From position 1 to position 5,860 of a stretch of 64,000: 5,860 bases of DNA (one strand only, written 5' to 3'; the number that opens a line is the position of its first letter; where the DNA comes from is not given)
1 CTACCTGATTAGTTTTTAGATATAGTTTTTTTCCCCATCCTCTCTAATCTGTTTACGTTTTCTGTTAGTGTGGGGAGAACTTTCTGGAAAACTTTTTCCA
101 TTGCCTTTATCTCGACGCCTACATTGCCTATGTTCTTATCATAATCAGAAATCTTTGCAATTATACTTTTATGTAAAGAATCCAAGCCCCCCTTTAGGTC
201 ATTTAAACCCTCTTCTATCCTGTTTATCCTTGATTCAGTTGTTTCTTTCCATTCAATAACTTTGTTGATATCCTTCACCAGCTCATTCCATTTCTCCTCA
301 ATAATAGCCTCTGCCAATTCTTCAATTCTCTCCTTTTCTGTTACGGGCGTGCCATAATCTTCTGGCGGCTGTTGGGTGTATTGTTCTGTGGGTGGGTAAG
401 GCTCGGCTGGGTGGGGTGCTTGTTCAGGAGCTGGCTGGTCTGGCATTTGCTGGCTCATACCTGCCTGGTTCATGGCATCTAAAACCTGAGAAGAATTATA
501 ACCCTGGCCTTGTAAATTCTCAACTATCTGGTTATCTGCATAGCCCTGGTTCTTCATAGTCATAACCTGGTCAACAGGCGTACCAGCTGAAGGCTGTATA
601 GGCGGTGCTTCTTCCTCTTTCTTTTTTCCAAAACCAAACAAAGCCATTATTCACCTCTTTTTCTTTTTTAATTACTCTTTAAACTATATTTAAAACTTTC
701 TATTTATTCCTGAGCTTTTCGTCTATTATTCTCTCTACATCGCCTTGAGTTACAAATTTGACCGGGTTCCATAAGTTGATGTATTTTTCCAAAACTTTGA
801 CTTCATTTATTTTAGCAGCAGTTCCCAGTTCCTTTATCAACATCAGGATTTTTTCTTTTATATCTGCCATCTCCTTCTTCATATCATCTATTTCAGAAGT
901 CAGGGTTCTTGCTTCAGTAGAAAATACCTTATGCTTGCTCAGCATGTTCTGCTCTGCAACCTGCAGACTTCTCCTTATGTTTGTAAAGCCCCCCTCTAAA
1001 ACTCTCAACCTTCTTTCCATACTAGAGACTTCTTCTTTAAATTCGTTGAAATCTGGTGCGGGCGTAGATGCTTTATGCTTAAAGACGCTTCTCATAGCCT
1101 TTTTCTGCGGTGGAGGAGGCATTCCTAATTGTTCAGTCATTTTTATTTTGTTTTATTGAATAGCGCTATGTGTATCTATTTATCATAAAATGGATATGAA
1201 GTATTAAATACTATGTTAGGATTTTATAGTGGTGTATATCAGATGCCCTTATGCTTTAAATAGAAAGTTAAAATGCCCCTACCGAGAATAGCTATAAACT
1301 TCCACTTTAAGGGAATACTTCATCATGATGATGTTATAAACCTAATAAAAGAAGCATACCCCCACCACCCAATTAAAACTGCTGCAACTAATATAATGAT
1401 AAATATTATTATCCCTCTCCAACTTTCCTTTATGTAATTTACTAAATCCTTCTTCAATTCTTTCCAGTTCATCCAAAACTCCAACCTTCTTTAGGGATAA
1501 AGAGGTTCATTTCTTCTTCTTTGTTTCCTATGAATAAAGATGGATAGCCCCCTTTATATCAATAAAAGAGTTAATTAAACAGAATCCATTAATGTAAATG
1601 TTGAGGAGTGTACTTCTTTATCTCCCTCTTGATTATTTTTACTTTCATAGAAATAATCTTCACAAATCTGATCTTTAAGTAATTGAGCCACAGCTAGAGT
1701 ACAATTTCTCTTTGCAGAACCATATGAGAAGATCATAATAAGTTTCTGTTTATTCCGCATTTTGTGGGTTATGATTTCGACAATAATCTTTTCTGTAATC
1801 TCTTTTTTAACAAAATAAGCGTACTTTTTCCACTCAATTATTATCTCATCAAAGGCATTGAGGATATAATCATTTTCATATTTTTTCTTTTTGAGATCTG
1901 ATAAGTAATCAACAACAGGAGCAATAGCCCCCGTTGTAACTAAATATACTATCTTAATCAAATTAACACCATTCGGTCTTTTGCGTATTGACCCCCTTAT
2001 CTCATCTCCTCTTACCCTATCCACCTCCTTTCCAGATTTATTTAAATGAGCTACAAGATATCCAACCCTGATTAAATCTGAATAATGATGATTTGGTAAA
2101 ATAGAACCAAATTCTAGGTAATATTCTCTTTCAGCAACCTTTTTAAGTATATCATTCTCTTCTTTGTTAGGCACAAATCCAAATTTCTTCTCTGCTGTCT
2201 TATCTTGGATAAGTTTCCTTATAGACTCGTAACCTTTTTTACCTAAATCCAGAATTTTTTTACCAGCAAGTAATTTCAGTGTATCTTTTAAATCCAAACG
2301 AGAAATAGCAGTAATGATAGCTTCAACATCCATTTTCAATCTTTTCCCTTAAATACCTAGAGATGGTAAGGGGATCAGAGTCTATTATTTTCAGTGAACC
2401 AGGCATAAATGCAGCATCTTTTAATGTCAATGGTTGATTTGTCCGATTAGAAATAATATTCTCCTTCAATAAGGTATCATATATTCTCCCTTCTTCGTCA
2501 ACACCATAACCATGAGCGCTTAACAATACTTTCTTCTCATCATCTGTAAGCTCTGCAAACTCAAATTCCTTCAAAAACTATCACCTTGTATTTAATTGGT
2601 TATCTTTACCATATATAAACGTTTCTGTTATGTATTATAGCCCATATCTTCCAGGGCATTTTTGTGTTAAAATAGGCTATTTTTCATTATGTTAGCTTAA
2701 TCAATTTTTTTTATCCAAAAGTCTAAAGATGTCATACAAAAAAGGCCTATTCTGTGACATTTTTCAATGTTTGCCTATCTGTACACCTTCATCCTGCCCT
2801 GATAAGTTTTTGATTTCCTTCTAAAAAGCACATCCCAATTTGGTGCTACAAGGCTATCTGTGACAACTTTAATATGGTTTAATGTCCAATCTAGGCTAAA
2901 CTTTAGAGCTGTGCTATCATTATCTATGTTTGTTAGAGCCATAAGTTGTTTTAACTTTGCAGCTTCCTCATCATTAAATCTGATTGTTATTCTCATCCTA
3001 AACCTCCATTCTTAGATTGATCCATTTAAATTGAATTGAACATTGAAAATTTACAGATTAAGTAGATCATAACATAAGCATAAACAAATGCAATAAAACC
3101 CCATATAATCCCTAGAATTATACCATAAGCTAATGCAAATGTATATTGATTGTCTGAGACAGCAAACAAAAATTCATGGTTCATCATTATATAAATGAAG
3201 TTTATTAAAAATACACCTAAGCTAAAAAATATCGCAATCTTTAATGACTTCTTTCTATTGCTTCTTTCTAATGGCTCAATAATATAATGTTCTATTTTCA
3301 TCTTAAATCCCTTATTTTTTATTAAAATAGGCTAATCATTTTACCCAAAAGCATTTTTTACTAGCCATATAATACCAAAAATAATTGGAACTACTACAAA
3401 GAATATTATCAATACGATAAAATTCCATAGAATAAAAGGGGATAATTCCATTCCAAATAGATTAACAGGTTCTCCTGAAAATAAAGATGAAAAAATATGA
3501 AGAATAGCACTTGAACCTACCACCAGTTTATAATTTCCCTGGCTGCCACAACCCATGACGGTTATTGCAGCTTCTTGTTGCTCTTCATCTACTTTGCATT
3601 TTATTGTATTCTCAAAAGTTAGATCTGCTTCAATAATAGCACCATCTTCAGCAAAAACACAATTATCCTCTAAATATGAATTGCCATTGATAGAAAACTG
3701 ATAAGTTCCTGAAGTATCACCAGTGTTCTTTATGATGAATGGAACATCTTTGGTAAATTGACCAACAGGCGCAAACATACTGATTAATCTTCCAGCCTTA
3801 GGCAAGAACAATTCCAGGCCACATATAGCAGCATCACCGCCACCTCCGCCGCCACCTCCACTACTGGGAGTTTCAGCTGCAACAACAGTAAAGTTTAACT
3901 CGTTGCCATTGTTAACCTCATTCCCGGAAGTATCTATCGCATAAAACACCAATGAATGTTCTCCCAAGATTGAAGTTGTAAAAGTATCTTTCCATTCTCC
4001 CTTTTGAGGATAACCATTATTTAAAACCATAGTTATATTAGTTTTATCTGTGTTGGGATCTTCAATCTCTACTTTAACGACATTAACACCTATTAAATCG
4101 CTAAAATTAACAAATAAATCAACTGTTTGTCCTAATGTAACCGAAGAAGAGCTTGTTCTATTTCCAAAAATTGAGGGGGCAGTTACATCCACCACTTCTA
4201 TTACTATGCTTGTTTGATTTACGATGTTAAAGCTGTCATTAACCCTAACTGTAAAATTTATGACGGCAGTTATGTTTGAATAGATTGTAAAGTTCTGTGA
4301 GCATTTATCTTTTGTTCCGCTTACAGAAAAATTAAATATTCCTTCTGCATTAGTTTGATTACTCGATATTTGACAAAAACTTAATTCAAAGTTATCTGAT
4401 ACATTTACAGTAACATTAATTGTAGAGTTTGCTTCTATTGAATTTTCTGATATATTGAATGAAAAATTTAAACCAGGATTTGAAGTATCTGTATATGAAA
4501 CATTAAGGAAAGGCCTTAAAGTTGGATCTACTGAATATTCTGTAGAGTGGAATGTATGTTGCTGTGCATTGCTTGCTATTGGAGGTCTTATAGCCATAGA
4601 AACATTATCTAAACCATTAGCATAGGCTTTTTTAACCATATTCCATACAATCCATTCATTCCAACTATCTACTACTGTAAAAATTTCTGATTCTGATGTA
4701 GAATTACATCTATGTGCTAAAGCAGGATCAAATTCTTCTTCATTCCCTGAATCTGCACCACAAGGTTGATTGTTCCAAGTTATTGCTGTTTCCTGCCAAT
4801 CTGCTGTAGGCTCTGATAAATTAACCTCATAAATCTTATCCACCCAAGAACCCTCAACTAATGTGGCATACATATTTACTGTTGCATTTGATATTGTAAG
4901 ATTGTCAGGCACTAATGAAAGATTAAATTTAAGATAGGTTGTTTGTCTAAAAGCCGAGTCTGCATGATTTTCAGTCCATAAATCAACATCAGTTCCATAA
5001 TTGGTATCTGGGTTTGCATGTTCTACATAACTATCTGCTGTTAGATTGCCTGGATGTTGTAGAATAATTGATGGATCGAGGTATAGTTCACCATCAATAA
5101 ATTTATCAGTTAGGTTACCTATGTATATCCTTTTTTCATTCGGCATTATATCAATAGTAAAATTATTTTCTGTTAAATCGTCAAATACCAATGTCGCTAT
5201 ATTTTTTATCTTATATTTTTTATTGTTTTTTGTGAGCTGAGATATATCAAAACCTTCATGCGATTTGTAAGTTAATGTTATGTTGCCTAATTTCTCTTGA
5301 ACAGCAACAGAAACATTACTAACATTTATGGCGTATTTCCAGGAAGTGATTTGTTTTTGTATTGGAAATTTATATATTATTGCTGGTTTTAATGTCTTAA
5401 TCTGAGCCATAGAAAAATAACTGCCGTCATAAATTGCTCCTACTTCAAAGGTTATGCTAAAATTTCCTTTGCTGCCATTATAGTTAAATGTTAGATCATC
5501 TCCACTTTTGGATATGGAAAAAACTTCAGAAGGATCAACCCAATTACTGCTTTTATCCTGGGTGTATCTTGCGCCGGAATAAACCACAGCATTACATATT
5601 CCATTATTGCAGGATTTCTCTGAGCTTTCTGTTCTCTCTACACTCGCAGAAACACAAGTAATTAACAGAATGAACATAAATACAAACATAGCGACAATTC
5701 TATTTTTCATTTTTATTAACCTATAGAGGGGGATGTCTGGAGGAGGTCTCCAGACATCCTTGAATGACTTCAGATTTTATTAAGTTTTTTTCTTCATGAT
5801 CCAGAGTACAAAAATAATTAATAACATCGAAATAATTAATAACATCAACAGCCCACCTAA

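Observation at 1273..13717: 12.4-kb integrative element inserted in the 3' end of tRNA-Arg of a DPANN-like archaeon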

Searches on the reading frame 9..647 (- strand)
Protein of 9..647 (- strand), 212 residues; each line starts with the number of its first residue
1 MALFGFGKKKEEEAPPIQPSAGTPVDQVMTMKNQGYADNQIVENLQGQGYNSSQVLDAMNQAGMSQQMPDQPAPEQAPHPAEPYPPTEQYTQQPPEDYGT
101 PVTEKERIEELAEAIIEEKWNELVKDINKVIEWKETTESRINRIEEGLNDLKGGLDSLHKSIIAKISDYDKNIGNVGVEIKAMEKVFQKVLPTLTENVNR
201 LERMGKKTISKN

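Call 12: search_protein_families(library=pfam, max_evalue=0.1, proteins=[window:9-647:-])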
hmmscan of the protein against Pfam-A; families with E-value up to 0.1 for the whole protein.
window:9-647:- (212 aa): 8 families
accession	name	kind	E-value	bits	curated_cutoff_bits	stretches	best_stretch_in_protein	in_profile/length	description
PF24625.1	DUF7626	-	0.00046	20.4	27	1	28-49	9-30/55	Domain of unknown function (DUF7626)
PF01519.22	DUF16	-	0.0043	17.9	40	1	132-204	27-102/104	Protein of unknown function DUF16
PF11727.13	ISG65-75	-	0.026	14.2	25.1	1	108-187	40-119/281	Invariant surface glycoprotein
PF19111.5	DUF5798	-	0.038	14.6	27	0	107-152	12-56/89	Family of unknown function (DUF5798)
PF10256.14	Erf4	-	0.042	14.3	29.3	1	95-151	22-65/116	Golgin subfamily A member 7/ERF4 family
PF02346.21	Vac_Fusion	-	0.052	13.6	24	0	116-162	5-51/56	Chordopoxvirus multifunctional envelope protein A27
PF23854.1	DUF7217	-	0.069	13.3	29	0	134-209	132-204/238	Domain of unknown function (DUF7217)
PF15905.10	HMMR_N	-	0.087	12.7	30.1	0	103-191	211-296/330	Hyaluronan mediated motility receptor N-terminal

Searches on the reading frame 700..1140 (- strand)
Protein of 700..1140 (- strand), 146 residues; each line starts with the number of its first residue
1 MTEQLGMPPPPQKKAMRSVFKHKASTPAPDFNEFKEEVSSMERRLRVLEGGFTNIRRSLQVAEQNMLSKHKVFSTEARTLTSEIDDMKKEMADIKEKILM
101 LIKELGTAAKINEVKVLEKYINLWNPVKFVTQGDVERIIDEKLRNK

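Call 12: search_protein_families(library=pfam, max_evalue=0.1, proteins=[window:700-1140:-])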
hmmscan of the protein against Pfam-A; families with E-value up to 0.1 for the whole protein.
window:700-1140:- (146 aa): 11 families
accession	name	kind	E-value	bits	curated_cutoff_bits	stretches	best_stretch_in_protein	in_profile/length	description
PF20379.3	DUF6674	-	1e-05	25.7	28.5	1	25-121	18-112/251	Family of unknown function (DUF6674)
PF15619.11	Lebercilin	-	0.0052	16.8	34.3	1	33-107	78-149/193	Ciliary protein causing Leber congenital amaurosis disease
PF07926.17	TPR_MLP1_2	-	0.0067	16.9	36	1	13-89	43-117/129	TPR/MLP1/MLP2-like protein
PF25764.1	KIF21A_4th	-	0.015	15.4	33.1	1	40-94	101-154/183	KIF21A-like domain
PF24073.1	DUF7365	-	0.018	15.6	27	1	31-99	28-95/101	Coiled-coil region of unknown function (DUF7365)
PF25785.1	TPR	-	0.02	15.7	27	0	74-142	6-77/110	Nucleoprotein TPR-like domain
PF05377.16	FlaC_arch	-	0.031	15.1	27.8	0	73-102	12-41/55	Flagella accessory protein C (FlaC)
PF24319.2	DUF7491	-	0.051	14.3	30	0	54-93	49-88/90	Coiled-coil region of unknown function (DUF7491)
PF15796.10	KELK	-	0.052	14.5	27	1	71-110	3-42/80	KELK-motif containing domain of MRCK Ser/Thr protein kinase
PF08702.15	Fib_alpha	-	0.065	13.9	29.9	0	17-69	76-128/143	Fibrinogen alpha/beta chain family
PF15456.11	Uds1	-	0.074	13.7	28.8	0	82-113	21-52/123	Up-regulated During Septation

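Call 24: find_encoding_contigs(protein=window:700-1140:-, flank=10000, max_places=10)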
Protein window:700-1140:- (146 aa): 2 contigs read that carry it; 2 places shown.
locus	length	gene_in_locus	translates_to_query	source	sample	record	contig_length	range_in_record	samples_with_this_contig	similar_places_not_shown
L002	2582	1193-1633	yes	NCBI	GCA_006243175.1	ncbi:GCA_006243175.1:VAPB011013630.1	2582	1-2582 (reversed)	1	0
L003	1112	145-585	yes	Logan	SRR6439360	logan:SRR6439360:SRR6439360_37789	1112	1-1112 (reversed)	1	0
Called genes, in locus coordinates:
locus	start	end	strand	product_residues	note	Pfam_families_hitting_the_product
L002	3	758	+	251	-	?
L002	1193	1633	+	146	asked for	PF20379:DUF6674 (weak)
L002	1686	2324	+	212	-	-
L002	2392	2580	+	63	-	?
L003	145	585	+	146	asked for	PF20379:DUF6674 (weak)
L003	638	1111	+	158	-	?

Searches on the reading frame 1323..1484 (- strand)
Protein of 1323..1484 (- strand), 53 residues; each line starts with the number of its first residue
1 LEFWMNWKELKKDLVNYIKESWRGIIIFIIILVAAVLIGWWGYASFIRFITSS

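Call 103: search_protein_families(library=pfam, max_evalue=1, proteins=[window:1323-1484:-])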
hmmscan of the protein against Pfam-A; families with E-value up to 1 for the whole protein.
window:1323-1484:- (53 aa): 2 families
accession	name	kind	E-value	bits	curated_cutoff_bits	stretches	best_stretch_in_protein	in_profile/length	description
PF14991.11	MLANA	-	0.045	14.4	27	1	17-43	19-46/117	Protein melan-A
PF19119.5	DUF5803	-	0.4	10.7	25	1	6-50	137-181/196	Family of unknown function (DUF5803)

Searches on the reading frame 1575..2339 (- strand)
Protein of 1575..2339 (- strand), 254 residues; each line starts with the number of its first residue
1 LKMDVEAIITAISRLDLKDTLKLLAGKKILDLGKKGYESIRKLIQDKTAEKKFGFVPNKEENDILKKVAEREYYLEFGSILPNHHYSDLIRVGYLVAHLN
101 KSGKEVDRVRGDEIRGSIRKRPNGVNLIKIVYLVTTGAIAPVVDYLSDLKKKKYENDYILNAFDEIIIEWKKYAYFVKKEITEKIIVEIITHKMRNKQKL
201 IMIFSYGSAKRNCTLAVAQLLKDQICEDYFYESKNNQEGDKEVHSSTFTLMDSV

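Call 11: search_protein_families(library=pfam, max_evalue=0.1, proteins=[window:1575-2339:-])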
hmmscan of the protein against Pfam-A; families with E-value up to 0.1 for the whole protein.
window:1575-2339:- (254 aa): 0 families

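Call 16: search_protein_families(library=phrogs, max_evalue=0.01, proteins=[window:1575-2339:-])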
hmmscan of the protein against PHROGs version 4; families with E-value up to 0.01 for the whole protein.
window:1575-2339:- (254 aa): 0 families

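Call 72: search_protein_families(library=ncbifam, max_evalue=0.01, proteins=[window:1575-2339:-])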
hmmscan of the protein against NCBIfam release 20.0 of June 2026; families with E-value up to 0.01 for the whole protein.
window:1575-2339:- (254 aa): 0 families

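Call 79: search_protein_families(library=padloc, max_evalue=0.01, proteins=[window:1575-2339:-])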
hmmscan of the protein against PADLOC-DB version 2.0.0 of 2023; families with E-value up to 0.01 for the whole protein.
window:1575-2339:- (254 aa): 0 families

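Call 99: predict_structure(protein=window:1575-2339:-)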
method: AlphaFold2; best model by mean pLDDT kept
length: 254 residues; sequences in the alignment: 1
mean_pLDDT: 34.8   pTM: 0.21
mean pLDDT of the five models: 34.8, 31.9, 31.2, 30.5, 29.6
residues with pLDDT >= 90: 0; 70-90: 0; 50-70: 11; < 50: 243
segments of 3 or more residues with pLDDT < 50: 1-40, 48-50, 52-55, 63-254
pLDDT, mean of each block of 10 residues (from residue 1): 37 39 36 43 51 48 46 31 28 30 30 30 27 31 40 36 32 28 30 33 35 35 33 35 29 26
secondary structure, 60 per line:
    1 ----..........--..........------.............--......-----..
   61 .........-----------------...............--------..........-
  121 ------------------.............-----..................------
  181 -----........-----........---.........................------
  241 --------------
elements in order: H5-14 H17-26 H33-45 H48-53 H59-69 H87-101 H110-119 H139-151 H157-174 E186-193 E199-206 H210-234

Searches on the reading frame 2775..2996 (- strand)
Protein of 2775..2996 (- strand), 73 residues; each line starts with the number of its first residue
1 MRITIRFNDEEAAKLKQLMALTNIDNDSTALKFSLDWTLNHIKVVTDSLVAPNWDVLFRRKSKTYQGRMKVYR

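Call 11: search_protein_families(library=pfam, max_evalue=0.1, proteins=[window:2775-2996:-])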
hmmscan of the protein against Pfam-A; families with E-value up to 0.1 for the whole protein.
window:2775-2996:- (73 aa): 1 family
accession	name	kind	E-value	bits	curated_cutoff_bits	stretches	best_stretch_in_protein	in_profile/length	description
PF19807.5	DUF6290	-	0.061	14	27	1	2-25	2-26/72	Family of unknown function (DUF6290)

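Call 16: search_protein_families(library=phrogs, max_evalue=0.01, proteins=[window:2775-2996:-])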
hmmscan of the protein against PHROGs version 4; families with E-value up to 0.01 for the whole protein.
window:2775-2996:- (73 aa): 0 families

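Call 72: search_protein_families(library=ncbifam, max_evalue=0.01, proteins=[window:2775-2996:-])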
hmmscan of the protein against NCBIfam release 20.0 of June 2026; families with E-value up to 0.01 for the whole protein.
window:2775-2996:- (73 aa): 0 families

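Call 103: search_protein_families(library=pfam, max_evalue=1, proteins=[window:2775-2996:-])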
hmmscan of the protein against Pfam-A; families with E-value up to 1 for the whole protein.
window:2775-2996:- (73 aa): 2 families
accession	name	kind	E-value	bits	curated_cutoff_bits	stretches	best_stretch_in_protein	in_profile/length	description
PF19807.5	DUF6290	-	0.061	14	27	1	2-25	2-26/72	Family of unknown function (DUF6290)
PF09406.16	DUF2004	-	0.12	13.2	27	1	3-59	7-56/122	Protein of unknown function (DUF2004)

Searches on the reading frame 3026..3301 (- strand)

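Call 11: search_protein_families(library=pfam, max_evalue=0.1, proteins=[window:3026-3301:-])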
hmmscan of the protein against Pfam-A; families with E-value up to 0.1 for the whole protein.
window:3026-3301:- (91 aa): 1 family
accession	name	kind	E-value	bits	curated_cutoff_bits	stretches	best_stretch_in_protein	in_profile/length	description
PF13886.12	TM7S3_TM198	-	0.00035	20.7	29.2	1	18-85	17-83/199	TM7S3/TM198-like domain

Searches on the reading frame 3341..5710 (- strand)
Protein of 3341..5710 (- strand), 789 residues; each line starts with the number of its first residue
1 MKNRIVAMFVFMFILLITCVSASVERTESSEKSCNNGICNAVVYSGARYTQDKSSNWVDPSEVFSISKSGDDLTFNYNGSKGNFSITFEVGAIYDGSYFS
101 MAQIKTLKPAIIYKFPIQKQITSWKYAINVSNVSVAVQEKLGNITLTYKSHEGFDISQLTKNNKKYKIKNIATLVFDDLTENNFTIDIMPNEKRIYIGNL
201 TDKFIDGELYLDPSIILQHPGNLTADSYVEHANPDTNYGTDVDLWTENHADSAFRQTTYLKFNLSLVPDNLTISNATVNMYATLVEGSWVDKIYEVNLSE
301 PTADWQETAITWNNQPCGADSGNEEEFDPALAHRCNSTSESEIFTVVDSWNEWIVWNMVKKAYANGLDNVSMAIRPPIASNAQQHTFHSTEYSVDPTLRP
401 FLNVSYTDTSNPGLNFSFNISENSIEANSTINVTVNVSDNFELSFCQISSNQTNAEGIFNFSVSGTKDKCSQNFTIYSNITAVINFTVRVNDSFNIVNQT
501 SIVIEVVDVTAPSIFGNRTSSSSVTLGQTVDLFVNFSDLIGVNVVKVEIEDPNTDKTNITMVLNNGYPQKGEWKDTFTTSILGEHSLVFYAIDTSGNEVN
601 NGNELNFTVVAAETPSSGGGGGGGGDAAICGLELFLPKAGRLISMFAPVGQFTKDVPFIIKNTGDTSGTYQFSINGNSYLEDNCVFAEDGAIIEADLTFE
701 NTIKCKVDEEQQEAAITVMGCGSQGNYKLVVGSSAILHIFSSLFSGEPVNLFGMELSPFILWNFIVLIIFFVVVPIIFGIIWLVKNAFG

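Call 11: search_protein_families(library=pfam, max_evalue=0.1, proteins=[window:3341-5710:-])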
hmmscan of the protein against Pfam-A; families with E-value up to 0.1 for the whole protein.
window:3341-5710:- (789 aa): 1 family
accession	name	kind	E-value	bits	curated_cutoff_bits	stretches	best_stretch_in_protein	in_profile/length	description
PF24517.2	CBM96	-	2.6e-20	73.3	26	1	223-398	7-160/164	Carbohydrate-binding module family 96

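Call 16: search_protein_families(library=phrogs, max_evalue=0.01, proteins=[window:3341-5710:-])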
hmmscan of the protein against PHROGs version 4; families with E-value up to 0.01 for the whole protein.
window:3341-5710:- (789 aa): 1 family
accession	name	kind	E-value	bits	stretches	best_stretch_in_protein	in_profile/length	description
phrog_20528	-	unknown function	0.00022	21.7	1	224-316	9-99/215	-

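Call 47: search_dna_similar(query=window:3341-5710:-, collection=phages, mode=protein, max_evalue=0.01, max_rows=15)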
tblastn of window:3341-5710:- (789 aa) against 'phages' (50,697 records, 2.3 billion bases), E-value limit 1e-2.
Records with a match: 1; places in all: 1; records where one place covers at least 80% of the query: 0.
Best place of each record, by identity: <60% 1.
By first word of the organism name: Listeria 1.
By host as written in the record: Listeria innocua ATCC 51742 1.
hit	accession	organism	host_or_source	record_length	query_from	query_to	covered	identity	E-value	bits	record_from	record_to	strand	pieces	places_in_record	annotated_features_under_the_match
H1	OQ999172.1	Listeria phage LIS04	Listeria innocua ATCC 51742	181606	224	320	12%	32.0%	8e-4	49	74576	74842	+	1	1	pectin lyase fold/virulence factor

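Call 72: search_protein_families(library=ncbifam, max_evalue=0.01, proteins=[window:3341-5710:-])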
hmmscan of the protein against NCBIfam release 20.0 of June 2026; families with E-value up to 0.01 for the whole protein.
window:3341-5710:- (789 aa): 1 family
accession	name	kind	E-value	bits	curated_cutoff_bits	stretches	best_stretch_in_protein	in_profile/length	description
NF033679.1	DNRLRE_dom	domain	1.7e-25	90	34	1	225-404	1-163/164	DNRLRE domain-containing protein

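Call 79: search_protein_families(library=padloc, max_evalue=0.01, proteins=[window:3341-5710:-])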
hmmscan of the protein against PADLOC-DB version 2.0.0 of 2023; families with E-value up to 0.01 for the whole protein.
window:3341-5710:- (789 aa): 0 families
